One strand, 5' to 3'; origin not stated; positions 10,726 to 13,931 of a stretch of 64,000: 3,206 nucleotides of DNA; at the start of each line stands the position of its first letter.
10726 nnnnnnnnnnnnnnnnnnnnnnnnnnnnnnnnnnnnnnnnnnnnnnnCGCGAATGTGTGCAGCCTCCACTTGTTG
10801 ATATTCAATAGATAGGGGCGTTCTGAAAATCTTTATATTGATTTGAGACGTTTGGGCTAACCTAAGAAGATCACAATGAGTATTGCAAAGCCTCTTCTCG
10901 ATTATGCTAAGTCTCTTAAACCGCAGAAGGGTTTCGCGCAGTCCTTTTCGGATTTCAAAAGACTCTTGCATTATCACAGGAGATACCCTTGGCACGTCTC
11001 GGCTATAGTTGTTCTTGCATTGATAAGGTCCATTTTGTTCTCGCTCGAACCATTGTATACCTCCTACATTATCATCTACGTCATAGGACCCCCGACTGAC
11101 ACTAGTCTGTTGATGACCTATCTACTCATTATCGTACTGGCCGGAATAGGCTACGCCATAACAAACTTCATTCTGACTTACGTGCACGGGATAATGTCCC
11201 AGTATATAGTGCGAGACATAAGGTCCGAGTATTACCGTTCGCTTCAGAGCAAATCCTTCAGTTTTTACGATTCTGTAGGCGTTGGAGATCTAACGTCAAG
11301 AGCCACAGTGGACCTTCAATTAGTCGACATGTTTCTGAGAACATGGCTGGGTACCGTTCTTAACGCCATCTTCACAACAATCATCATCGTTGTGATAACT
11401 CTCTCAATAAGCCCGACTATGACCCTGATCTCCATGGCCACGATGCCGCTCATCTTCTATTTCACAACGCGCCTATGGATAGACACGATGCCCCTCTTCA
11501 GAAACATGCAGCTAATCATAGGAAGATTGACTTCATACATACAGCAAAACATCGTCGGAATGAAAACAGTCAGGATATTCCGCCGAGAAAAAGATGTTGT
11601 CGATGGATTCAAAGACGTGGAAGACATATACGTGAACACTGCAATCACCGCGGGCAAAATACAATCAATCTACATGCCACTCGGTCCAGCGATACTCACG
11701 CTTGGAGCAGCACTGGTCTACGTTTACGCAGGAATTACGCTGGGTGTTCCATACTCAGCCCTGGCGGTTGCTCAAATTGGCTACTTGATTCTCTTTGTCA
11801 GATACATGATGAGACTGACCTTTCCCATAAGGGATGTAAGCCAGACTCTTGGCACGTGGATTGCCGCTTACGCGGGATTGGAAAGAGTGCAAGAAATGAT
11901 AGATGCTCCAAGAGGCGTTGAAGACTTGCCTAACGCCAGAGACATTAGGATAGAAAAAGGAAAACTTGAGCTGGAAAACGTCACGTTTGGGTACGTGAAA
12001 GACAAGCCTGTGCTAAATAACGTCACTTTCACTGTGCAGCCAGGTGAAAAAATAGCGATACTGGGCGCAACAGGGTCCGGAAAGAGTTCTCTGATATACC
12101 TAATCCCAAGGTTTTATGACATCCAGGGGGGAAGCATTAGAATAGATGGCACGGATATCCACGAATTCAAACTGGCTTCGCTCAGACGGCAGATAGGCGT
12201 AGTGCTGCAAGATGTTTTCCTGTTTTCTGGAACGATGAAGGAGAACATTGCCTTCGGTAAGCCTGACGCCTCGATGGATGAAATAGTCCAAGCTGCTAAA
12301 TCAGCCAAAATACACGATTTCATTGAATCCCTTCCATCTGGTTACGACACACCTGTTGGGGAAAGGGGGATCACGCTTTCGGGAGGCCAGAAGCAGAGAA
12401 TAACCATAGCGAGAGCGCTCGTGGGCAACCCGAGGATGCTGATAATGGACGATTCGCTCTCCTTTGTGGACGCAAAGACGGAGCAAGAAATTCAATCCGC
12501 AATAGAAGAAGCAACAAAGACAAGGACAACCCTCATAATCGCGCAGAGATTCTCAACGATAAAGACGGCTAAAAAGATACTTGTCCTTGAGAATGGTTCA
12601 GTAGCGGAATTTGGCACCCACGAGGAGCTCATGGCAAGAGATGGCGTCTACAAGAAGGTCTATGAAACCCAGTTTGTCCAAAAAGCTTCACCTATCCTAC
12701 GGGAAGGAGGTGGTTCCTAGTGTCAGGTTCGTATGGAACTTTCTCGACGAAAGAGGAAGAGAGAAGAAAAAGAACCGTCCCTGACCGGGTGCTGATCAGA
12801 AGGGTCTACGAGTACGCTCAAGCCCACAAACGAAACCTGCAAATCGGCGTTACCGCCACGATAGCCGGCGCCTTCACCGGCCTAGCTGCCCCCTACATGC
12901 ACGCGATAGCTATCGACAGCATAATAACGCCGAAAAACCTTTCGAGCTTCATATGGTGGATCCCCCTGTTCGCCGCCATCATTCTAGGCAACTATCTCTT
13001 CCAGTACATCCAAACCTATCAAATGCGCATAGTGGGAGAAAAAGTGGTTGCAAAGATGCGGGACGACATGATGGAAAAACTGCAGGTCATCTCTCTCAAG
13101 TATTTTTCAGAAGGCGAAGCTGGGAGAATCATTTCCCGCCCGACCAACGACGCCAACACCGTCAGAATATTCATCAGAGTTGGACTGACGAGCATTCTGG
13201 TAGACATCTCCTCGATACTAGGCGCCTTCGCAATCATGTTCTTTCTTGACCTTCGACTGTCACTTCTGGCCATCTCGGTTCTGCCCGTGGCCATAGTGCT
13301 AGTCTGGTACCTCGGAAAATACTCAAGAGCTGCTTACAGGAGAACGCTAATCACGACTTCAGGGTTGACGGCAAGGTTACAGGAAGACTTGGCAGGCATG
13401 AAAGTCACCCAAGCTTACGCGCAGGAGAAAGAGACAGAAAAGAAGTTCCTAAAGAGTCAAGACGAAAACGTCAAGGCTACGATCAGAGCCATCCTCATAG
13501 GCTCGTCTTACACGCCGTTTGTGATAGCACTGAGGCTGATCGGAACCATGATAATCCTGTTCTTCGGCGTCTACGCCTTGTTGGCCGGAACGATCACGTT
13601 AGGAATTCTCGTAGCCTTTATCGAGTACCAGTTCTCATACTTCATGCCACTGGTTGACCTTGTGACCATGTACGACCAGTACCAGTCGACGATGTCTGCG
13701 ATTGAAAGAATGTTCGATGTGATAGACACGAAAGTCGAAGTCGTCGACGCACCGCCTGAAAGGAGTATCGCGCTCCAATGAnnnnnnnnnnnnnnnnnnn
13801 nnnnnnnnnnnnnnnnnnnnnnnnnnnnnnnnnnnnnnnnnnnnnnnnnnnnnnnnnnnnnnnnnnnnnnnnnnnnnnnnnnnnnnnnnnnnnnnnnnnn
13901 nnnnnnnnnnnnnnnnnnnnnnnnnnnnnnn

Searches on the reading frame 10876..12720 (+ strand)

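Call 12: search_protein_families(library=pfam, proteins=[window:10876-12720:+], max_evalue=0.00001)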
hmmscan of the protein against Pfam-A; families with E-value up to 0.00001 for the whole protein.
window:10876-12720:+ (614 aa): 2 families
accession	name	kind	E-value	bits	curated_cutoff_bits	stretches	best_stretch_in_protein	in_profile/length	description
PF00664.28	ABC_membrane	-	6e-33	115.1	28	1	43-312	3-271/274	ABC transporter transmembrane region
PF00005.33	ABC_tran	-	1.6e-32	113.4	25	1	380-527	1-135/137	ABC transporter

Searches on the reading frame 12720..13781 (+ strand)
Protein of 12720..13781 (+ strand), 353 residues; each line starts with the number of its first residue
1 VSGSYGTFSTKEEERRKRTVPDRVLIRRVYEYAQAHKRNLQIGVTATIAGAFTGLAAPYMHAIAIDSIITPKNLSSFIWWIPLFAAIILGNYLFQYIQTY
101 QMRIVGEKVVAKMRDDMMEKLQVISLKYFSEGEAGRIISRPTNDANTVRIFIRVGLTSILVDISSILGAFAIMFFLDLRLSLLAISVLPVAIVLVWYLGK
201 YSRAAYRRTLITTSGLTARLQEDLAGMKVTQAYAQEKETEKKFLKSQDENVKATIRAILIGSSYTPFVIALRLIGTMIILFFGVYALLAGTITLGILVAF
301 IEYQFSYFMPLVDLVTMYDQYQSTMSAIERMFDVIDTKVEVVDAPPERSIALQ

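Call 96: search_protein_families(library=pfam, proteins=[window:12720-13781:+], max_evalue=0.00001)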
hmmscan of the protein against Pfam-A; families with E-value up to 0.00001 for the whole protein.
window:12720-13781:+ (353 aa): 1 family
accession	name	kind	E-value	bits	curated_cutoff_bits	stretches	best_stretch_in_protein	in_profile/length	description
PF00664.28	ABC_membrane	-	6.1e-40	138.1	28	1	42-310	3-273/274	ABC transporter transmembrane region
